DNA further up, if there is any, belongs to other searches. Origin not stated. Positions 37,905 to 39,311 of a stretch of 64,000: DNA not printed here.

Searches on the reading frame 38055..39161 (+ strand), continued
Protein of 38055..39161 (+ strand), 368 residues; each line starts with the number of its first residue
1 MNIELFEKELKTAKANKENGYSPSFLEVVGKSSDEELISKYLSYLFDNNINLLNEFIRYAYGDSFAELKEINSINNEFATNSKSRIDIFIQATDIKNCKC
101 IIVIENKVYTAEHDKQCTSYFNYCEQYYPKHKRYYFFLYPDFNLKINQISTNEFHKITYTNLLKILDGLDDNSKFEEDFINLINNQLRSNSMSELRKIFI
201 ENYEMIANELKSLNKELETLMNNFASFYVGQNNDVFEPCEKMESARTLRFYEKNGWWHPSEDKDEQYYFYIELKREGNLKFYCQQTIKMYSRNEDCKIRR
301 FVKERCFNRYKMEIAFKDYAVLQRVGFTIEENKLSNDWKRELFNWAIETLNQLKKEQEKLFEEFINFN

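Call 89: search_protein_families(library=padloc, alignment_id=A1, max_evalue=0.001)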
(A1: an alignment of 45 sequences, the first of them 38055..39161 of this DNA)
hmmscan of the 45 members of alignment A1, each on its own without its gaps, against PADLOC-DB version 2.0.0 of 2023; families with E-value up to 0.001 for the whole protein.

A. member 1, window:38055-39161:+ (368 aa): 6 families
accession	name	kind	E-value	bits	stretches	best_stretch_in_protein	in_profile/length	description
PDLC04977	PDC-S26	-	6.2e-13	46.6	1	83-185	103-200/400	-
PDLC04983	PDC-S26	-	1.8e-11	42.1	1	11-135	23-149/413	-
PDLC04972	PDC-S26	-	8e-10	36.6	1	29-204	37-224/397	-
PDLC04971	PDC-S26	-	6.3e-05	20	1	83-167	111-192/415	-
PDLC04976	PDC-S26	-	0.00013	19.3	1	74-131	90-147/451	-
PDLC04974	PDC-S26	-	0.00058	17.2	0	81-341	104-368/401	-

B. families by the number of members that match (of 45 scanned): 10 families
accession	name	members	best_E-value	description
PDLC04977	PDC-S26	43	6.5e-18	-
PDLC04972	PDC-S26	41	5.2e-21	-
PDLC04971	PDC-S26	35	4.9e-16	-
PDLC04983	PDC-S26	25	4.3e-15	-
PDLC04976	PDC-S26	17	6.4e-08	-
PDLC04980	PDC-S26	12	6.4e-15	-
PDLC04974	PDC-S26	10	3.4e-15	-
PDLC04981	PDC-S26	7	7.1e-09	-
PDLC04975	PDC-S26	4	6.7e-10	-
PDLC01875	CARF3--CARF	1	0.00017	-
